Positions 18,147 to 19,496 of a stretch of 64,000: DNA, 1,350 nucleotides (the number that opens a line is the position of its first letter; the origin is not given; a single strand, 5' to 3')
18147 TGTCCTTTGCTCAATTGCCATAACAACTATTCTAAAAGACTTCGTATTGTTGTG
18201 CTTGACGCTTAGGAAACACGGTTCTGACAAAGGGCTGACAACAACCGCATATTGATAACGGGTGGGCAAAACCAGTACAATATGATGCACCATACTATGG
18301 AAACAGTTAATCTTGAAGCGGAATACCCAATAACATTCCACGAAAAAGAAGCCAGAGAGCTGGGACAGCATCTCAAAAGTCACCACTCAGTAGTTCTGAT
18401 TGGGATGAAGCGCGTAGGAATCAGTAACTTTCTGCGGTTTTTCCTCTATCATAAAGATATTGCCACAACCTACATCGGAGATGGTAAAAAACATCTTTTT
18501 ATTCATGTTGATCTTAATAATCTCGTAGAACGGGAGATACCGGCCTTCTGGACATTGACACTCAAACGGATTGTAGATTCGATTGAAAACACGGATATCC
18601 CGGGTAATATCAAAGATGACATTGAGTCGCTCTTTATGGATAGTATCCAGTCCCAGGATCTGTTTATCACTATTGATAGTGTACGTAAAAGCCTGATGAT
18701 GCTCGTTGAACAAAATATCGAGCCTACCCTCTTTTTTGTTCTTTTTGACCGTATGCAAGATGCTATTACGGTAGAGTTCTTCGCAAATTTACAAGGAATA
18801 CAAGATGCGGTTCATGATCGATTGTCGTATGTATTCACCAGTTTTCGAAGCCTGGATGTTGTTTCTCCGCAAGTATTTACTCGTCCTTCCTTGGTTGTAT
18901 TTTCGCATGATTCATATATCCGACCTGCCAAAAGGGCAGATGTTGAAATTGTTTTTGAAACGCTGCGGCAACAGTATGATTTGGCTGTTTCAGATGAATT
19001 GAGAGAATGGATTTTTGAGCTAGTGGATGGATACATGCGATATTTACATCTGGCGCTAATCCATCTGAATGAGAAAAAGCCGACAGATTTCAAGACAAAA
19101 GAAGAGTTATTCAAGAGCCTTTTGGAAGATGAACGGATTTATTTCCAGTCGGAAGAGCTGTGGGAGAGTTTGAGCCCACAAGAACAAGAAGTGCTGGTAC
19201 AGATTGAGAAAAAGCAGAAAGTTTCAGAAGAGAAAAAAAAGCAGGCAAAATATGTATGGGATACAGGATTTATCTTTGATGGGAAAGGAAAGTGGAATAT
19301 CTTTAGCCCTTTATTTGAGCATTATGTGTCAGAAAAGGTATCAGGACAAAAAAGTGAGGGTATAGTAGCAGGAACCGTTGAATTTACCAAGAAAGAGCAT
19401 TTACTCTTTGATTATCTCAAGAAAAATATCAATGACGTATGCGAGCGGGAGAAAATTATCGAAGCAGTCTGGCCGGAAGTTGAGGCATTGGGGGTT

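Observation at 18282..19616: Unusual regulator architecture: degenerate P-loop NTPase-like domain fused to a C-terminal OmpR/PhoB winged helix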

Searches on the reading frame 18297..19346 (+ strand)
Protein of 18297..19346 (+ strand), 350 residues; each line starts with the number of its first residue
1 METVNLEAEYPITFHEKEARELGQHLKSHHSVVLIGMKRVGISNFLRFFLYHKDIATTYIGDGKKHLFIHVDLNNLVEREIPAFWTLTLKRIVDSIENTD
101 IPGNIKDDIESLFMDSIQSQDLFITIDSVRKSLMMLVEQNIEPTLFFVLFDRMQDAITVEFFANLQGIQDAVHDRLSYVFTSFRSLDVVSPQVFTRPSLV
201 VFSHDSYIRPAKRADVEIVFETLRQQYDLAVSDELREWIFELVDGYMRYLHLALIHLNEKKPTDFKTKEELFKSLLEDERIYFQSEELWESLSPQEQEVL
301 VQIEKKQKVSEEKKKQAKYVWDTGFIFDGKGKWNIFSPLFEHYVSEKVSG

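Call 24: search_solved_structures(query=window:18297-19346:+, max_evalue=10, show_alignments=3)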
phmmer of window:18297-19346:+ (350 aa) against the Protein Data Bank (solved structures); distinct sequences matched with E-value up to 10: 5.
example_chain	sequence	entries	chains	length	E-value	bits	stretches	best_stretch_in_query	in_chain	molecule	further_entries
3jy6_A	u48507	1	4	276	0.058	15.7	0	141-195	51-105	Transcriptional regulator, LacI family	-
2wzv_A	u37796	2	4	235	0.2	14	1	217-292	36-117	NFNB PROTEIN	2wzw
2qen_A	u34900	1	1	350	0.21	13.9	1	14-52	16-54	WALKER-TYPE ATPASE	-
2a9u_A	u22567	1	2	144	0.34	13.2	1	245-318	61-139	Ubiquitin carboxyl-terminal hydrolase 8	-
8y9a_A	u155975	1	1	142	0.46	12.8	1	245-318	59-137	Ubiquitin carboxyl-terminal hydrolase 8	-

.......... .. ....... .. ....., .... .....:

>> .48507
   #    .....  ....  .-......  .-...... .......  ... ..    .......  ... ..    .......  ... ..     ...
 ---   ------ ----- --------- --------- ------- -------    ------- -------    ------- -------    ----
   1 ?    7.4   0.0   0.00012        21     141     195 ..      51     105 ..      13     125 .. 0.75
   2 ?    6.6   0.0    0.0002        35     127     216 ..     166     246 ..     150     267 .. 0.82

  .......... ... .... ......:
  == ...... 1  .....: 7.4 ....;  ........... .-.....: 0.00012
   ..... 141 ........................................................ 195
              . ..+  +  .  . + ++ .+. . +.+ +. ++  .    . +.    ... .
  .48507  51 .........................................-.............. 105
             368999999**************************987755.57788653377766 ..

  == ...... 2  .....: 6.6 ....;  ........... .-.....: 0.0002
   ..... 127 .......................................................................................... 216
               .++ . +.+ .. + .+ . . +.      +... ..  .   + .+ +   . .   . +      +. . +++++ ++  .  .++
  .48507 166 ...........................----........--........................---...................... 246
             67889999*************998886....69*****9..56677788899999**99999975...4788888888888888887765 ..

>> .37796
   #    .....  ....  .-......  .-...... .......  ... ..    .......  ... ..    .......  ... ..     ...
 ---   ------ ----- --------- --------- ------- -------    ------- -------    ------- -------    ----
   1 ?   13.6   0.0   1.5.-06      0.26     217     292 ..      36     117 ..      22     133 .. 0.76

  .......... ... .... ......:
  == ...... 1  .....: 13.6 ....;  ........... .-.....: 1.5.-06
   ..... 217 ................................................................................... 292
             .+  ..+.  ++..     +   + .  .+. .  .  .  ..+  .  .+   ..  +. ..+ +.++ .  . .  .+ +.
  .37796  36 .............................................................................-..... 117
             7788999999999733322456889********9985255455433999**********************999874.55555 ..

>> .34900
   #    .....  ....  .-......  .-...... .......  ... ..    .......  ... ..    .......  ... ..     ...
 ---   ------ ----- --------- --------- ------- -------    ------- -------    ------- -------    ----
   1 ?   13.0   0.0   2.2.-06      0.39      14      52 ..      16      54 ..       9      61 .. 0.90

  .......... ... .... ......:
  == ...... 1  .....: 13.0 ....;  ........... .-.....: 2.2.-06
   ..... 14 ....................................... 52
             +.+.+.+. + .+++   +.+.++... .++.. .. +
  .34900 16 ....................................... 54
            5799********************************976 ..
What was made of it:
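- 18402..18425 (+): Degenerate Walker A / P-loop, G36-M-K-R-V-G-I42-S43, with Ile in place of the canonical Lys. Aligns to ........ of 2qen (call 24).
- Closest known: Archaeal Walker-type ATPases. Same: The P-loop context G-x-[KR]-R-V-G-x-S is shared with 2qen (call 24).
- Checked: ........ (aa 36-43, 18402-18425) is there, and it aligns residue for residue with the P-loop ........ of the solved Walker-type ATPase 2qen (call 24).
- The P-loop aligns with 2qen (call 24). The 2qen P-loop likewise carries two Arg at the positions of K38/R39 (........, call 24), so these basic residues look ancestral rather than compensatory.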

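Call 33: search_protein_representatives(alignment_id=A2)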
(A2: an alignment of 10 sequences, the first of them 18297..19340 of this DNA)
Query: 10 sequences, 347 profile positions. Proteins with E-value up to 0.001 (for the whole library): 864; up to 1e-10: 380; up to 1e-30: 95. The best 150 are listed.
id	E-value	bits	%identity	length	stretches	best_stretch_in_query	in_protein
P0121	9.1e-151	518.3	-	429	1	1-345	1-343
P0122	4.7e-135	466.6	-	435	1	1-345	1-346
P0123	1.9e-132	458.0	-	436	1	1-344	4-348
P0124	3.2e-129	447.5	-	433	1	3-346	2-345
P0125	1.5e-128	445.3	-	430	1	1-344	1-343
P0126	9.1e-128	442.7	-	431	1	3-345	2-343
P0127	3.0e-127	440.9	-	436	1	1-345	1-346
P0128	2.0e-125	435.0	-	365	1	1-345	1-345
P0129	1.3e-121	422.5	-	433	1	1-346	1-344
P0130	1.5e-120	418.9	-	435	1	1-346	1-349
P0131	1.5e-119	415.7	-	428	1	4-346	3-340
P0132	2.8e-117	408.2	-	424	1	3-344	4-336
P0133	1.0e-114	399.8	-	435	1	1-346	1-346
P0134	1.8e-113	395.7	-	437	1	1-344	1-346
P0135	3.3e-113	394.8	-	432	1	6-346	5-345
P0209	6.2e-35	137.4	-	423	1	17-344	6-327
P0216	1.7e-30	122.8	-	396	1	17-344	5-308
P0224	1.9e-27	112.8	-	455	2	5-346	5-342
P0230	8.1e-25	104.1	-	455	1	7-346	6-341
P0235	5.4e-23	98.1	-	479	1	9-306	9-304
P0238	1.9e-22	96.3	-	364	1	11-345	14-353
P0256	5.7e-20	88.2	-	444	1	14-346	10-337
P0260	2.8e-19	85.9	-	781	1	10-344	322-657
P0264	5.0e-19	85.1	-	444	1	10-308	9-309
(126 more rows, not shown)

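Call 35: search_protein_families(library=pfam, proteins=[P0230, P0238, P0264, P0224, P0260, P0209, P0235, P0256], max_evalue=0.01)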
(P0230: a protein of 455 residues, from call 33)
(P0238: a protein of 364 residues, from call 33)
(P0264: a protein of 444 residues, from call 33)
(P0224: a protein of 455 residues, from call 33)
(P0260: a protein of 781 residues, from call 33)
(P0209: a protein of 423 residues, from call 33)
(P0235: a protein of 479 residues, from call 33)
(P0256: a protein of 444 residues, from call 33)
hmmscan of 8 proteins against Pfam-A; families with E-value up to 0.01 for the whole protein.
P0230 (455 aa): 5 families
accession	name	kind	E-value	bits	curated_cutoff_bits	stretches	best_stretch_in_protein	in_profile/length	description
PF00486.34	Trans_reg_C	-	9e-18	64.6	26.2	1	368-441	6-77/77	Transcriptional regulatory protein, C terminal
PF14516.12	AAA_35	-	2.4e-06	27.1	27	1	221-320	205-312/331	AAA-like domain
PF20703.3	nSTAND1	-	1.2e-05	25.6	27.1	1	14-316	19-289/379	Novel STAND NTPase 1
PF13191.12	AAA_16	-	0.00055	20.9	32.6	1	16-168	7-158/167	AAA ATPase domain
PF20702.3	nSTAND2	-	0.00057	19.7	24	1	107-249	74-218/279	Novel STAND NTPase 2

P0238 (364 aa): 8 families
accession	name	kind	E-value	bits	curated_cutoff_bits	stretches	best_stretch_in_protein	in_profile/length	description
PF14516.12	AAA_35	-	9.2e-09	35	27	1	90-271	80-250/331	AAA-like domain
PF20703.3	nSTAND1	-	7.6e-07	29.5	27.1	1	18-256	19-225/379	Novel STAND NTPase 1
PF13401.12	AAA_22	-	1.2e-05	26.1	27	1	34-177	7-115/130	AAA domain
PF13191.12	AAA_16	-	2.9e-05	25.1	32.6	1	33-157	25-144/167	AAA ATPase domain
PF00004.35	AAA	-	5.4e-05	24.1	21.2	1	132-205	46-127/131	ATPase family associated with various cellular activities (AAA)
PF20702.3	nSTAND2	-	0.00077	19.3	24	0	42-236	23-201/279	Novel STAND NTPase 2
PF01637.24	ATPase_2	-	0.0012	19.1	33.2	1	84-258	49-223/225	ATPase domain predominantly from Archaea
PF09820.16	AAA-ATPase_like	-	0.0049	17.1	26.1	1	59-159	52-154/201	Predicted AAA-ATPase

P0264 (444 aa): 4 families
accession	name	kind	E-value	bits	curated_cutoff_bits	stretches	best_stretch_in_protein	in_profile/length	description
PF00486.34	Trans_reg_C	-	4.9e-17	62.2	26.2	1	367-440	5-77/77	Transcriptional regulatory protein, C terminal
PF13191.12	AAA_16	-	9e-05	23.5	32.6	1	24-153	19-144/167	AAA ATPase domain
PF20703.3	nSTAND1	-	9.6e-05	22.6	27.1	1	14-252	19-226/379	Novel STAND NTPase 1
PF13401.12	AAA_22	-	0.0012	19.6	27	1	30-179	7-121/130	AAA domain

P0224 (455 aa): 2 families
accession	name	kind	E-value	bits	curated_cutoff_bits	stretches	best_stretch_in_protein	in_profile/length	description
PF00486.34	Trans_reg_C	-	1.5e-18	67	26.2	1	376-450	5-77/77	Transcriptional regulatory protein, C terminal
PF20703.3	nSTAND1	-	3.8e-05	23.9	27.1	1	15-247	19-223/379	Novel STAND NTPase 1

P0260 (781 aa): 7 families
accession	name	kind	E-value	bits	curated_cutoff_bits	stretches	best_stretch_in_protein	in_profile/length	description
PF00069.31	Pkinase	-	5.2e-47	160.9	31.7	1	12-221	1-199/263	Protein kinase domain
PF07714.23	PK_Tyr_Ser-Thr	-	2.2e-32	112.8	23.1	1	14-266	3-249/258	Protein tyrosine and serine/threonine kinase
PF00486.34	Trans_reg_C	-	4.8e-15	55.8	26.2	1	696-775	4-77/77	Transcriptional regulatory protein, C terminal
PF06293.20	Kdo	-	3e-07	30.5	21.3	1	41-162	43-166/207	Lipopolysaccharide kinase (Kdo/WaaP) family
PF03109.22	ABC1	-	3.1e-07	30.2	22.9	1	90-167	144-216/244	ABC1 atypical kinase-like domain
PF01636.29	APH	-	4.2e-07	30.4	23.2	1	111-167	140-199/239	Phosphotransferase enzyme family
PF17667.7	Pkinase_fungal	-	0.0009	18.5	24.1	1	135-206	304-377/387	Fungal protein kinase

P0209 (423 aa): 2 families
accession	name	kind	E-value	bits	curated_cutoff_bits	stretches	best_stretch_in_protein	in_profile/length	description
PF00486.34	Trans_reg_C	-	1.3e-12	48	26.2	1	339-414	3-77/77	Transcriptional regulatory protein, C terminal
PF01637.24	ATPase_2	-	3.8e-05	24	33.2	1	71-241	51-224/225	ATPase domain predominantly from Archaea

P0235 (479 aa): 2 families
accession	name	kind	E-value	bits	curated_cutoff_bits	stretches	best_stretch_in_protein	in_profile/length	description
PF00486.34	Trans_reg_C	-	2.8e-06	27.7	26.2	1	402-462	12-73/77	Transcriptional regulatory protein, C terminal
PF20703.3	nSTAND1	-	3.3e-06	27.4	27.1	1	15-347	19-329/379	Novel STAND NTPase 1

P0256 (444 aa): 3 families
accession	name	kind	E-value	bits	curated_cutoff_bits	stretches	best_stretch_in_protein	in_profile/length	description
PF00486.34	Trans_reg_C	-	1.5e-18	67.1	26.2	1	362-437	5-77/77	Transcriptional regulatory protein, C terminal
PF20703.3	nSTAND1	-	6.3e-10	39.7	27.1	1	11-246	19-226/379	Novel STAND NTPase 1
PF20702.3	nSTAND2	-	0.0077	16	24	0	141-229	116-205/279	Novel STAND NTPase 2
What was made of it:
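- On STAND NTPases (nSTAND1 PF20703 / AAA_35 PF14516): Membership is transitive: homologous relatives reach nSTAND1 at 39.7 against 27.1 and AAA_35 at 35 against 27 (calls 33, 35).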

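Call 47: find_homologous_proteins(query=P0256, max_evalue=1e-10)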
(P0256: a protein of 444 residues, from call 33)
Query P0256 (444 aa): 420 proteins with E <= 1e-10 among 8000 candidates; the best 120 are listed.
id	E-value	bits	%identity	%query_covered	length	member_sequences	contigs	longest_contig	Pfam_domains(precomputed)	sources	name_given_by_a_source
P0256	2.9e-298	1007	100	100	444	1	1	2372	PF00486.35,PF20703.4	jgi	jgi:DNA-binding winged helix-turn-helix (wHTH) protein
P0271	6.2e-135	469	49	99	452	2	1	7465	PF00486.35,PF20703.4,PF13191.13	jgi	jgi:DNA-binding winged helix-turn-helix (wHTH) protein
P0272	4.2e-131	456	50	97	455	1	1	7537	PF00486.35,PF20703.4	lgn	-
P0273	3.2e-126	440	47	99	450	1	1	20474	PF00486.35,PF20703.4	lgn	-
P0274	6.8e-125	435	48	99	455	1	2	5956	PF20702.4,PF00486.35,PF20703.4,PF14516.13,PF13191.13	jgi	jgi:DNA-binding winged helix-turn-helix (wHTH) protein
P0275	5.0e-101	357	44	98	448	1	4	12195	PF00486.35,PF13191.13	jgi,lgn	jgi:DNA-binding winged helix-turn-helix (wHTH) protein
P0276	1.2e-99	352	41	99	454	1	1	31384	PF00486.35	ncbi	-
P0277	1.7e-99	352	45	97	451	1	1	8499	PF00486.35,PF20703.4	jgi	jgi:DNA-binding winged helix-turn-helix (wHTH) protein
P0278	4.2e-99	350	43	98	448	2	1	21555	PF00486.35,PF13191.13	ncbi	-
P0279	4.4e-98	347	43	98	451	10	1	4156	PF00486.35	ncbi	-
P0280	2.0e-97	345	42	97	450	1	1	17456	PF00486.35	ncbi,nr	ncbi:MAG: winged helix-turn-helix transcriptional regulator [Anaerolineae bacterium]|nr:winged helix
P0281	6.1e-97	343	42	98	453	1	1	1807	PF00486.35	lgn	-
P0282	7.0e-97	343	41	97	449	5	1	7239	PF00486.35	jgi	jgi:DNA-binding winged helix-turn-helix (wHTH) protein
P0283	1.6e-96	342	41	97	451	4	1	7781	PF00486.35,PF20703.4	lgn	-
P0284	1.6e-96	342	41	98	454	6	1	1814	PF00486.35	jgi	jgi:DNA-binding winged helix-turn-helix (wHTH) protein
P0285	2.3e-96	341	43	97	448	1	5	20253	PF00486.35,PF20703.4,PF13191.13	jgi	jgi:hypothetical protein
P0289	1.4e-95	339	41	97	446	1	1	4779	PF24883.3,PF00486.35,PF20703.4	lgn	-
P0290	8.2e-95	336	41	98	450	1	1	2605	PF00486.35,PF20703.4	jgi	jgi:DNA-binding winged helix-turn-helix (wHTH) protein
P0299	6.5e-94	333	43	96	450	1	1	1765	PF00486.35,PF20703.4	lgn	-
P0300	6.6e-94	333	42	97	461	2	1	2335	PF00486.35,PF20703.4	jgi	jgi:DNA-binding winged helix-turn-helix (wHTH) protein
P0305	2.5e-93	331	43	97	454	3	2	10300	PF00486.35,PF20703.4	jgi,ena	-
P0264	2.6e-93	331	43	97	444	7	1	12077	PF00486.35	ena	-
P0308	4.1e-93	331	39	97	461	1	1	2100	PF00486.35,PF14516.13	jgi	jgi:DNA-binding winged helix-turn-helix (wHTH) protein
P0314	8.9e-93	330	41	96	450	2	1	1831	PF00486.35,PF20703.4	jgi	jgi:DNA-binding winged helix-turn-helix (wHTH) protein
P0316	1.3e-92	329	43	97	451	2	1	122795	PF00486.35,PF20703.4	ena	-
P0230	2.9e-92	328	40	97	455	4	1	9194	PF00486.35,PF20703.4,PF14516.13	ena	-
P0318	5.3e-92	327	40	97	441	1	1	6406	PF24883.3,PF00486.35,PF20703.4,PF13191.13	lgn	-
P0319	5.5e-92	327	40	98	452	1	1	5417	PF00486.35,PF20703.4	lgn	-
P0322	2.1e-91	325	41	98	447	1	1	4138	PF00486.35,PF20703.4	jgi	jgi:DNA-binding winged helix-turn-helix (wHTH) protein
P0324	3.1e-91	325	43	97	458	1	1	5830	PF00486.35,PF14516.13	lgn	-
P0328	4.7e-91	324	41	97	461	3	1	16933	PF00486.35,PF20703.4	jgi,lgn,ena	-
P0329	5.0e-91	324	42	97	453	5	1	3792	PF00486.35,PF20703.4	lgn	-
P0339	1.9e-89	319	41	95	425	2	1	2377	PF00486.35,PF20703.4,PF13191.13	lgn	-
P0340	2.0e-89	319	38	97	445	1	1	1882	PF20702.4,PF00486.35,PF14516.13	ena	-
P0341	3.3e-89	318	39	97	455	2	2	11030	PF00486.35,PF14516.13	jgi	jgi:DNA-binding winged helix-turn-helix (wHTH) protein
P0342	3.4e-89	318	41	97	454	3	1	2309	PF24883.3,PF00486.35,PF20703.4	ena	-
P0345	9.1e-89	316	40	97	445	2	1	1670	PF00486.35,PF20703.4,PF14516.13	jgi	jgi:DNA-binding winged helix-turn-helix (wHTH) protein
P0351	5.6e-88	314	41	98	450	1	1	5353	PF00486.35,PF20703.4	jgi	jgi:DNA-binding winged helix-turn-helix (wHTH) protein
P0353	1.2e-87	313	40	96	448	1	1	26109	PF00486.35,PF20703.4,PF13191.13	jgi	jgi:hypothetical protein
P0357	8.4e-87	310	39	99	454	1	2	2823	PF00486.35,PF20703.4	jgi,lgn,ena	-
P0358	1.3e-86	309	39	99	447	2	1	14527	PF00486.35,PF20703.4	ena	-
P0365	8.1e-86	307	39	98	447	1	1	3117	PF00486.35,PF20703.4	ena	-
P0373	6.2e-85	304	40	97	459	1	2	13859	PF00486.35,PF13401.13,PF20703.4,PF13191.13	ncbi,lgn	-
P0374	7.0e-85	304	40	96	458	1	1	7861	PF00486.35,PF20703.4,PF13191.13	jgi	jgi:DNA-binding response OmpR family regulator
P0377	6.1e-84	300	38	97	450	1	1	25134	PF00486.35,PF20703.4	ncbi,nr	ncbi:MAG: winged helix-turn-helix domain-containing protein [Chloroflexi bacterium]|nr:winged helix-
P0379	1.5e-83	299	39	97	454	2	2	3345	PF00486.35,PF14516.13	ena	-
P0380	3.4e-83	298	40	97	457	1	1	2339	PF00486.35,PF20703.4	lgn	-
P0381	2.3e-82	295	38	98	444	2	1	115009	PF00486.35,PF20703.4,PF13191.13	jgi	jgi:DNA-binding winged helix-turn-helix (wHTH) protein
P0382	4.6e-82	294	39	98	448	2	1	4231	PF00486.35,PF20703.4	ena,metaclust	metaclust:\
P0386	2.5e-81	292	37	97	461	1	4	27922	PF00486.35,PF20703.4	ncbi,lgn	-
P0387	3.7e-81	291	38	97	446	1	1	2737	PF00486.35,PF13401.13,PF20703.4,PF13191.13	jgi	jgi:DNA-binding winged helix-turn-helix (wHTH) protein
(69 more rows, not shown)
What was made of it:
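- Those relatives hit nSTAND1/AAA_35 above the Pfam cut-offs (calls 35, 47).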

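Call 48: find_encoding_contigs(protein=P0316, flank=5000, max_places=2)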
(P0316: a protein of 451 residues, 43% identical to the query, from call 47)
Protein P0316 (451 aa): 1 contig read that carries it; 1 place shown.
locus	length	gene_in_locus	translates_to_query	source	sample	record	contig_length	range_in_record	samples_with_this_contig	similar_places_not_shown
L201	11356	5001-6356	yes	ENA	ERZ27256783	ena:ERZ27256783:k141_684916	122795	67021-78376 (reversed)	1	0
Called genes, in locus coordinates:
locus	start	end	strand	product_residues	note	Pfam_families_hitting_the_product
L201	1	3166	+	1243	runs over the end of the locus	PF01590:GAF, PF13185:GAF_2, PF13492:GAF_3, PF01590:GAF, PF13185:GAF_2, PF13492:GAF_3, PF01590:GAF, PF13185:GAF_2, +13 more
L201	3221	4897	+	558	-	PF00072:Response_reg, PF19974:TCAD9, PF01636:APH, PF19974:TCAD9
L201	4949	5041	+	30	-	-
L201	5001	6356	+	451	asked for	PF20703:nSTAND1, PF00486:Trans_reg_C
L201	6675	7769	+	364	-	-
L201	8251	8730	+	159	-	PF00106:adh_short, PF13561:adh_short_C2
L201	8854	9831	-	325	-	PF01073:3Beta_HSD, PF01370:Epimerase, PF02719:Polysacc_synt_2, PF04321:RmlD_sub_bind, PF16363:GDP_Man_Dehyd, PF07993:NAD_binding_4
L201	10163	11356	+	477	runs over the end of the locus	PF00224:PK, PF02887:PK_C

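Call 49: find_encoding_contigs(protein=P0381, flank=5000, max_places=2)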
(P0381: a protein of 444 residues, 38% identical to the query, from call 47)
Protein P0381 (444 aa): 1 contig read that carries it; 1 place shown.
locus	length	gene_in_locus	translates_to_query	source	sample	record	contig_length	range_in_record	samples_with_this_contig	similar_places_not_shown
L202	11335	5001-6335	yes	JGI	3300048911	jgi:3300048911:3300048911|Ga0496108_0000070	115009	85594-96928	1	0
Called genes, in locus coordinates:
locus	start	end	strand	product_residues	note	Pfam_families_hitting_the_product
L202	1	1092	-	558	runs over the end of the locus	PF00528:BPD_transp_1, PF01040:UbiA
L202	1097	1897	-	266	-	PF00005:ABC_tran, PF13304:AAA_21 (faint), PF13671:AAA_33 (faint)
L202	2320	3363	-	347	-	PF03466:LysR_substrate (faint), PF13379:NMT1_2, PF09084:NMT1, PF12974:Phosphonate-bd (weak)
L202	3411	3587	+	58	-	-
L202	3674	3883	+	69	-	-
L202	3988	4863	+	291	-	PF00293:NUDIX (weak)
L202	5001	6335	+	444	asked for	PF13191:AAA_16 (faint), PF20703:nSTAND1, PF00486:Trans_reg_C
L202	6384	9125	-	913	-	PF00072:Response_reg (faint), PF01636:APH (weak), PF19974:TCAD9, PF00656:Peptidase_C14, PF19960:EAD7 (weak)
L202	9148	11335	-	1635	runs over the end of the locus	PF00072:Response_reg, PF13185:GAF_2, PF01590:GAF, PF13185:GAF_2, PF01590:GAF, PF13185:GAF_2, PF13185:GAF_2, PF02518:HATPase_c, +3 more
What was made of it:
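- Closest known: nSTAND1 / AAA_35 STAND NTPases fused to Trans_reg_C. Different: In the two loci examined they lie in conflict-system-like neighbourhoods (calls 48, 49).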

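Call 56: find_encoding_contigs(protein=P0209, flank=6000, max_places=3)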
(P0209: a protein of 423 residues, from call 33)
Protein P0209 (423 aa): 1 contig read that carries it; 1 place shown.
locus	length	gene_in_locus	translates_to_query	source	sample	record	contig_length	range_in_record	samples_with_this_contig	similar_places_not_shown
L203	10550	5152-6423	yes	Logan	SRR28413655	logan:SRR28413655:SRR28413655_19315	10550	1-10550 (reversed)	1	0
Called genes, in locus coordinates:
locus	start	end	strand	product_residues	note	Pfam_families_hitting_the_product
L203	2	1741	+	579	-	?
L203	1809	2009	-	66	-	-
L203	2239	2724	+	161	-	PF01467:CTP_transf_like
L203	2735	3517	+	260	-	PF11967:RecO_N, PF02565:RecO_C (weak)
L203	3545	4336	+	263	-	-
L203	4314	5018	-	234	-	PF02811:PHP (weak), PF13263:PHP_C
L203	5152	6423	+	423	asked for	PF00486:Trans_reg_C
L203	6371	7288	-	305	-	-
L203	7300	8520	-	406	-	PF13419:HAD_2 (faint), PF00702:Hydrolase (weak)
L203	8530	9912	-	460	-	PF00294:PfkB (weak)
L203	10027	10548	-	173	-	?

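Call 57: find_encoding_contigs(protein=P0216, flank=6000, max_places=3)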
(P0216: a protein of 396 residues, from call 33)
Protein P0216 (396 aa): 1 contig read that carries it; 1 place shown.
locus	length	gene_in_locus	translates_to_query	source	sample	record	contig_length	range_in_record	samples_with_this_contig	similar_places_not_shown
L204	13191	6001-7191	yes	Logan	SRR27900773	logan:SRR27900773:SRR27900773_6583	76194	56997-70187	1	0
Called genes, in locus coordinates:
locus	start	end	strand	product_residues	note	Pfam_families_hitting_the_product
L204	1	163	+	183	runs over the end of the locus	-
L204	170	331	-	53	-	-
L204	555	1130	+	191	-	-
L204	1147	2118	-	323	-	-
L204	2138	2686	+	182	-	-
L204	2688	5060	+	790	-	-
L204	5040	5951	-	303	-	PF01040:UbiA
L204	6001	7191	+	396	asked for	PF00486:Trans_reg_C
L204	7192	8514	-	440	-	PF00070:Pyr_redox (faint), PF01266:DAO (weak), PF03486:HI0933_like (faint), PF07992:Pyr_redox_2 (faint), PF01593:Amino_oxidase, PF13450:NAD_binding_8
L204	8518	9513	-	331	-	PF01594:AI-2E_transport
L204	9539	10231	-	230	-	PF18912:DZR_2 (weak)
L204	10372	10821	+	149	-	PF22811:Zn_ribbon_NrdR, PF03477:ATP-cone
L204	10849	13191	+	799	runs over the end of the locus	PF00317:Ribonuc_red_lgN, PF02867:Ribonuc_red_lgC, PF12637:TSCPD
